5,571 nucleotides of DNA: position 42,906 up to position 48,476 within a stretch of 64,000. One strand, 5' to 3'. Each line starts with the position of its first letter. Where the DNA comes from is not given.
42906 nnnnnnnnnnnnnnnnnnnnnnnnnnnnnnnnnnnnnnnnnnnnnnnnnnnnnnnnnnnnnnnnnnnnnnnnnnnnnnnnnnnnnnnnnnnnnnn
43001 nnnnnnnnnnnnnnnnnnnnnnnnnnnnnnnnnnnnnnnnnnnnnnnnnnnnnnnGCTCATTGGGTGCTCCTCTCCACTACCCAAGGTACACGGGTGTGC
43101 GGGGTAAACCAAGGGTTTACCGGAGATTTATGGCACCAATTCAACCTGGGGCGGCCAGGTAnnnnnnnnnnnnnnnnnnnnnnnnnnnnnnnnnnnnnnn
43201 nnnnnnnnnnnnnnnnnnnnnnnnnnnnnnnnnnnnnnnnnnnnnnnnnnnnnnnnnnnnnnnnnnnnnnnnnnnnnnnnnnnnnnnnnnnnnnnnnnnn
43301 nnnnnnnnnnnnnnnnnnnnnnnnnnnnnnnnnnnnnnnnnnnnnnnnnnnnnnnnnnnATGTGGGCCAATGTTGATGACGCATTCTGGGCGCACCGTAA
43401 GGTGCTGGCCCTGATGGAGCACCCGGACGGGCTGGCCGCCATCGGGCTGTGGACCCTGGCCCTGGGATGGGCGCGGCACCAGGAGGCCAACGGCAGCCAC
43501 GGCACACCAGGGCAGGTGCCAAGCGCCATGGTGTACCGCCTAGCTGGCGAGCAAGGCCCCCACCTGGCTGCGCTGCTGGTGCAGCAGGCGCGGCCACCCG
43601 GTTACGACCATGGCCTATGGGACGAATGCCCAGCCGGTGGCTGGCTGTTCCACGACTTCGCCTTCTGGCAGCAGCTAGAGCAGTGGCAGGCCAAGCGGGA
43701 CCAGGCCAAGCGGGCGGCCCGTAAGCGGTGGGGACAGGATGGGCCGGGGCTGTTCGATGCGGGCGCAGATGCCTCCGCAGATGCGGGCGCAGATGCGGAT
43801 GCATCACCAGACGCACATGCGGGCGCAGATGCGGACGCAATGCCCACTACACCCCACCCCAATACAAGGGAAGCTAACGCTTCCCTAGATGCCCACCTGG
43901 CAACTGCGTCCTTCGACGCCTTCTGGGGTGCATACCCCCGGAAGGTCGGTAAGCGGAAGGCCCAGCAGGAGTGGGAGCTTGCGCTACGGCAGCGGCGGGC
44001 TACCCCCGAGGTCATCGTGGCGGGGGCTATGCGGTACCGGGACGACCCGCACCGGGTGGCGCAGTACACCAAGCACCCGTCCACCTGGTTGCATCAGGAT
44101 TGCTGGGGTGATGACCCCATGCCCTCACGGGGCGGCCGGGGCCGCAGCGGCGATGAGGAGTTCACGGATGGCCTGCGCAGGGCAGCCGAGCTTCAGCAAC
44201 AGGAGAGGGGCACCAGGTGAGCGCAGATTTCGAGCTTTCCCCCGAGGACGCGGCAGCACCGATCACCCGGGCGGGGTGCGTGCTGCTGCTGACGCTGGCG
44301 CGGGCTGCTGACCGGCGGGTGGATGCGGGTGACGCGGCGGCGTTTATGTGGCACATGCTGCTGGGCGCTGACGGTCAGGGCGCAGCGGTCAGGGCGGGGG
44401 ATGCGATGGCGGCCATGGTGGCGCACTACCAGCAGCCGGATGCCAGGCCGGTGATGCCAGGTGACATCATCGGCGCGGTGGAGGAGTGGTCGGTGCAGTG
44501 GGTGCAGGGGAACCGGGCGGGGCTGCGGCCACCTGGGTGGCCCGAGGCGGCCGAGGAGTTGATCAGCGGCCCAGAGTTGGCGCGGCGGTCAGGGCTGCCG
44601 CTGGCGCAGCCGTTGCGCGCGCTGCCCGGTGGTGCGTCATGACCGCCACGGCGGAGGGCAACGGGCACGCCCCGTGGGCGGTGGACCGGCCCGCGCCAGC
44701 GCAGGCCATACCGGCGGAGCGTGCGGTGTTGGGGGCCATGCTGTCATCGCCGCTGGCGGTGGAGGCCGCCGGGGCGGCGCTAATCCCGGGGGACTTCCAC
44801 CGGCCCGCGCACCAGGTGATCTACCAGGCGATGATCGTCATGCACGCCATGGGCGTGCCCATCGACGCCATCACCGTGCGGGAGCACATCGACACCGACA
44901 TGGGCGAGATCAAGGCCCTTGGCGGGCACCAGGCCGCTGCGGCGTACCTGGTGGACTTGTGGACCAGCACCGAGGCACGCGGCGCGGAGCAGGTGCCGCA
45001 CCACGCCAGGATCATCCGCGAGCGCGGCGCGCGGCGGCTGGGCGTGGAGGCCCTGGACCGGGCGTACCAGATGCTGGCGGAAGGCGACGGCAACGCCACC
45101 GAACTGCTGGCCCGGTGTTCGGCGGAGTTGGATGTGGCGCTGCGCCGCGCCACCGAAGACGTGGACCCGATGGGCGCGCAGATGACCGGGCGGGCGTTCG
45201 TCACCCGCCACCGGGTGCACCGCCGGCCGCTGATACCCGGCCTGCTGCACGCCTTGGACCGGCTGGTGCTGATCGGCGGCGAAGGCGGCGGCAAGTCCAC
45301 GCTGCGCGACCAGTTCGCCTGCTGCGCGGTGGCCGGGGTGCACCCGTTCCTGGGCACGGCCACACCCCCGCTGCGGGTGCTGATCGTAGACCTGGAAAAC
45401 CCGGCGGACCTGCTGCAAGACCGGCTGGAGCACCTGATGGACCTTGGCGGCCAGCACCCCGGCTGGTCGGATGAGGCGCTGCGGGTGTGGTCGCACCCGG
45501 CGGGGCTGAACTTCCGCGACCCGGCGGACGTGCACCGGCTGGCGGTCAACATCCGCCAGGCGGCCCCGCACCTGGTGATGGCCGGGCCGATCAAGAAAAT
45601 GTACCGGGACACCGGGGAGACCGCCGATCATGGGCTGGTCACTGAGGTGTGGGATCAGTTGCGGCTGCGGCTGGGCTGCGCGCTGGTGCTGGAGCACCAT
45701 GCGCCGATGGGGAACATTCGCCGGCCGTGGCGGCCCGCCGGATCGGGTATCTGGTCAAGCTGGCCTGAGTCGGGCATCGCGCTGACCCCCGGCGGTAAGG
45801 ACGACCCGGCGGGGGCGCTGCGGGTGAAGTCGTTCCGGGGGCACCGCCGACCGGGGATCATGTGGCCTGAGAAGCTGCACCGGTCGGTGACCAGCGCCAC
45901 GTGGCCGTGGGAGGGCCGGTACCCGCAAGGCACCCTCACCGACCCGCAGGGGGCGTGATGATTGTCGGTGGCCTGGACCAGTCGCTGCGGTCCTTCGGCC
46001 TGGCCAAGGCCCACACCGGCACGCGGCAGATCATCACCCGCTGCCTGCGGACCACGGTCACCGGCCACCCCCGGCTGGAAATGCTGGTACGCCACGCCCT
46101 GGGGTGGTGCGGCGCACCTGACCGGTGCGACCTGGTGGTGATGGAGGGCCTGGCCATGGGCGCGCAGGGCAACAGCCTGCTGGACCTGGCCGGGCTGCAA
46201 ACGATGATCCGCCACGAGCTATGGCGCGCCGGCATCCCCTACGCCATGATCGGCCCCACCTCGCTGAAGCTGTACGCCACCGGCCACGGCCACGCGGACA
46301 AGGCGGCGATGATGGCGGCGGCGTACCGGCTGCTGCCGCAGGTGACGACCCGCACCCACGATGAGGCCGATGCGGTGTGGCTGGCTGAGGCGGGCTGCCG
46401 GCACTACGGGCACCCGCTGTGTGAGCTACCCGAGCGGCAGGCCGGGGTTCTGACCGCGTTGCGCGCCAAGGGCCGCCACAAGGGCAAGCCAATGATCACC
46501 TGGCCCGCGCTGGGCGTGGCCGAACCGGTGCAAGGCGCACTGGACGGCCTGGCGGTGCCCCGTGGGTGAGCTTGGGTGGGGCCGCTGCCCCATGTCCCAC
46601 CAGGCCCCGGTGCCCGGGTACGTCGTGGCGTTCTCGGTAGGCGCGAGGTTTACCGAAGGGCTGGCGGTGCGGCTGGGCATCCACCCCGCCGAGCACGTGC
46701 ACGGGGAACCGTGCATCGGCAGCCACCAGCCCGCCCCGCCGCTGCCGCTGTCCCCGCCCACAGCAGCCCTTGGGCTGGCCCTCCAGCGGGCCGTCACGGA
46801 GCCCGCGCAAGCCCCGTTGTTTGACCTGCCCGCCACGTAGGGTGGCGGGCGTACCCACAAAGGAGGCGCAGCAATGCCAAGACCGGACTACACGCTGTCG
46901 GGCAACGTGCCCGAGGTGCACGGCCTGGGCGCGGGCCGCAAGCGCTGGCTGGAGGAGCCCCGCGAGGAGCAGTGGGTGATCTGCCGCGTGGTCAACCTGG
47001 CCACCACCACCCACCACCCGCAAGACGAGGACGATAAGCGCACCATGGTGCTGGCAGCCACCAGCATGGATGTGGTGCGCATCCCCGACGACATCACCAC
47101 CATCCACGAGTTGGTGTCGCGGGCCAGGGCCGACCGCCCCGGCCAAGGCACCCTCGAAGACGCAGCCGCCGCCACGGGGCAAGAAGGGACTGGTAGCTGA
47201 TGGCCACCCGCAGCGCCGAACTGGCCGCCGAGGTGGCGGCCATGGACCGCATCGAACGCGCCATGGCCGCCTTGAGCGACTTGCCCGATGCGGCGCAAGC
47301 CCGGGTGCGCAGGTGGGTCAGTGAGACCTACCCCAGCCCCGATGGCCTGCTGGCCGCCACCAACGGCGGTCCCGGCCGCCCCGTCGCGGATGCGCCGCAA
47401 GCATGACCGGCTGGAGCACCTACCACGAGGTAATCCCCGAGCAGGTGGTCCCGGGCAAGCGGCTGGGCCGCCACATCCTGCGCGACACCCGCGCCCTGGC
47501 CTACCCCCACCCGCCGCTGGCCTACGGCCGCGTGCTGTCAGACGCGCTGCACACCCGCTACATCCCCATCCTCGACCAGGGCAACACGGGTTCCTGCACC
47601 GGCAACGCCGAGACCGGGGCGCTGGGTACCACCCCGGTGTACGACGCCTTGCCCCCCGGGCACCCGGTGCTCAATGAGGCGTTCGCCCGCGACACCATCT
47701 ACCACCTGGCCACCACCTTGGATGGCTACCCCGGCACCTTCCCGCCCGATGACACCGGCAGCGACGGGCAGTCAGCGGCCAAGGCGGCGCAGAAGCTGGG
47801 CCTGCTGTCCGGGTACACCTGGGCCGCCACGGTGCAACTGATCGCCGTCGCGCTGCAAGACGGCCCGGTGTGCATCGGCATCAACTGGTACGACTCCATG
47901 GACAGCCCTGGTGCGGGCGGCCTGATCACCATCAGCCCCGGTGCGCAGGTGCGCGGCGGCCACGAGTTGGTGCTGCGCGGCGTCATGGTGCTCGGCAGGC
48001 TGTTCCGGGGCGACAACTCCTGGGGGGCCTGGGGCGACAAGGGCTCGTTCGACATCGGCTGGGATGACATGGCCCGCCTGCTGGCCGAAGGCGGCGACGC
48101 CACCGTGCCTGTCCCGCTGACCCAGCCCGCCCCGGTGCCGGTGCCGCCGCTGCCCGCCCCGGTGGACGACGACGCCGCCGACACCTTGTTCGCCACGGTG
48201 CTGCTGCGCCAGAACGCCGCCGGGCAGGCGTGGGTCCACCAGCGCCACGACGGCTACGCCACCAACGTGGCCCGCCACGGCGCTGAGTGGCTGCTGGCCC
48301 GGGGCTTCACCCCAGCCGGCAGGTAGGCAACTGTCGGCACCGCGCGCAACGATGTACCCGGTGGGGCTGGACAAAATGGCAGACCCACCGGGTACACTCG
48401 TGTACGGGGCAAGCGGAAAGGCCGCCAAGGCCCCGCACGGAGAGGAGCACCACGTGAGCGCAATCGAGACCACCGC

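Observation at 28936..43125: Repeated ~65-bp promoter-operator-leader cassette heading many short early operons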

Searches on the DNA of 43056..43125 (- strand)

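Call 72: search_dna_similar(query=window:43056-43125:-, collection=phages, mode=distant, max_evalue=10, max_rows=25)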
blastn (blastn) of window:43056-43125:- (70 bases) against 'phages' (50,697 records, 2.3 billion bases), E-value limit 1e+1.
Records with a match: 2; places in all: 2; records where one place covers at least 80% of the query: 0.
Best place of each record, by identity: >=99% 1; 90-95% 1.
By first word of the organism name: Bacteriophage 1; Vibrio 1.
By host as written in the record: Helicobacter salomonis 1; Vibrio parahaemolyticus strain KT1018B 1.
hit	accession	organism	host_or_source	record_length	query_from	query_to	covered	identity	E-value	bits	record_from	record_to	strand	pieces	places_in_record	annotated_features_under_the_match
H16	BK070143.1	Bacteriophage sp.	Helicobacter salomonis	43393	45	67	33%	91.3%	7e+0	34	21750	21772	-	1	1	hypothetical protein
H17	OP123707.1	Vibrio phage phiKT1028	Vibrio parahaemolyticus strain KT1018B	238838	2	19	26%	100.0%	7e+0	34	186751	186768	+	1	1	putative ATP-dependent DNA helicase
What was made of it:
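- Tried and rejected: Blastn of the 70-nt cassette gave only chance hits (call 72).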

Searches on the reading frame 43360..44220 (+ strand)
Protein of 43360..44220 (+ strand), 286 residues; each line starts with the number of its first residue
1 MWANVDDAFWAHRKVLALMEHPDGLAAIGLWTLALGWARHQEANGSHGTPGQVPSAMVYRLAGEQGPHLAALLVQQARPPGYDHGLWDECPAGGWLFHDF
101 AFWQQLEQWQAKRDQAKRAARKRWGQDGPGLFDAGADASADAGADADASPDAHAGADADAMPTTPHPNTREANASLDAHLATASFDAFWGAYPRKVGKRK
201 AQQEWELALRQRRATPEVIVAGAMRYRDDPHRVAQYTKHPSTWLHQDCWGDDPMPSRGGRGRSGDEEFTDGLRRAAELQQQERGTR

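Call 14: search_protein_families(library=pfam, proteins=[window:43360-44220:+], max_evalue=0.01)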
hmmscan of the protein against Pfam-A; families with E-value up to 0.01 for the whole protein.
window:43360-44220:+ (286 aa): 0 families

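Call 33: search_protein_families(library=phrogs, proteins=[window:43360-44220:+], max_evalue=0.01)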
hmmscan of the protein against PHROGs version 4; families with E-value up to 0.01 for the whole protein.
window:43360-44220:+ (286 aa): 9 families
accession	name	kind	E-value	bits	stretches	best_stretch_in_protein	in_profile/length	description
phrog_2447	-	DNA, RNA and nucleotide metabolism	2e-17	65.2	1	1-218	4-221/295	replication initiation protein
phrog_9474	-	DNA, RNA and nucleotide metabolism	2.4e-17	64.4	1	2-278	3-278/288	replication initiation protein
phrog_270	-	DNA, RNA and nucleotide metabolism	5.4e-17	63.2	1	158-259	151-256/383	replication initiation protein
phrog_9327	-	DNA, RNA and nucleotide metabolism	1.1e-13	52.4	1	106-257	91-246/276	primosomal protein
phrog_1882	-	unknown function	2e-10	42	1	3-207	4-167/259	-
phrog_3926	-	DNA, RNA and nucleotide metabolism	7e-10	40.1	1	2-206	6-213/312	replication initiation protein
phrog_16304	-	unknown function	3.3e-07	31.5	1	111-254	72-226/244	-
phrog_10293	-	unknown function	2e-06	28.7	1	182-250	14-82/185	-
phrog_2149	-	DNA, RNA and nucleotide metabolism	3.2e-05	24.9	1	147-260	158-251/289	replication initiation protein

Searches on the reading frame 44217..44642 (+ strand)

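Call 15: search_protein_families(library=pfam, proteins=[window:44217-44642:+], max_evalue=0.01)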
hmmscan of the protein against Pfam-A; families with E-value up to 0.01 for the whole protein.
window:44217-44642:+ (141 aa): 0 families

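Call 33: search_protein_families(library=phrogs, proteins=[window:44217-44642:+], max_evalue=0.01)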
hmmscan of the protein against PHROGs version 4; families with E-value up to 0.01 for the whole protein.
window:44217-44642:+ (141 aa): 3 families
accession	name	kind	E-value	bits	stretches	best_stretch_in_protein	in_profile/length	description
phrog_6055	-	unknown function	7.1e-05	24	1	24-88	14-75/180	-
phrog_10563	-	unknown function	0.0018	19.2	1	22-90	12-82/181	-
phrog_8924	-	unknown function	0.0021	19.2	1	18-91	3-75/223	-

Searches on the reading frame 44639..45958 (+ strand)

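Call 15: search_protein_families(library=pfam, proteins=[window:44639-45958:+], max_evalue=0.01)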
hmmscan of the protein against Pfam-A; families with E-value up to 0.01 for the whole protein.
window:44639-45958:+ (439 aa): 2 families
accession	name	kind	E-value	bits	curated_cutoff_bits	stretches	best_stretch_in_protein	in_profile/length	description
PF00772.26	DnaB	-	8.8e-19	67.9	23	1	20-128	2-103/103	DnaB-like helicase N terminal domain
PF13481.12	AAA_25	-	7.2e-18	65.4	27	1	194-356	21-191/195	AAA domain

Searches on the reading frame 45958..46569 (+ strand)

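Call 15: search_protein_families(library=pfam, proteins=[window:45958-46569:+], max_evalue=0.01)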
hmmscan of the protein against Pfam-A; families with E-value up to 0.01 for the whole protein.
window:45958-46569:+ (203 aa): 1 family
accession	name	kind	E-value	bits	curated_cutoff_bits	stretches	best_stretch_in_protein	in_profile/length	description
PF02075.23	RuvC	-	0.0025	18.2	22.2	1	6-143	4-145/148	Crossover junction endodeoxyribonuclease RuvC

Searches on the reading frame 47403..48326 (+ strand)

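Call 15: search_protein_families(library=pfam, proteins=[window:47403-48326:+], max_evalue=0.01)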
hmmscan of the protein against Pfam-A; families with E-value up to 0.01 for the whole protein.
window:47403-48326:+ (307 aa): 0 families

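Call 34: search_protein_families(library=phrogs, proteins=[window:47403-48326:+], max_evalue=0.01)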
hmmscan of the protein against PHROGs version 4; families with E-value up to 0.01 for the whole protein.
window:47403-48326:+ (307 aa): 1 family
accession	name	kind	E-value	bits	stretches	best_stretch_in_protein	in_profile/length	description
phrog_16701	-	other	1.7e-42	146.5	1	19-237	3-230/234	peptidase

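Call 65: search_protein_families(library=ncbifam, proteins=[window:47403-48326:+], max_evalue=0.01)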
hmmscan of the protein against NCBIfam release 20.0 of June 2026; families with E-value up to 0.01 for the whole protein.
window:47403-48326:+ (307 aa): 0 families
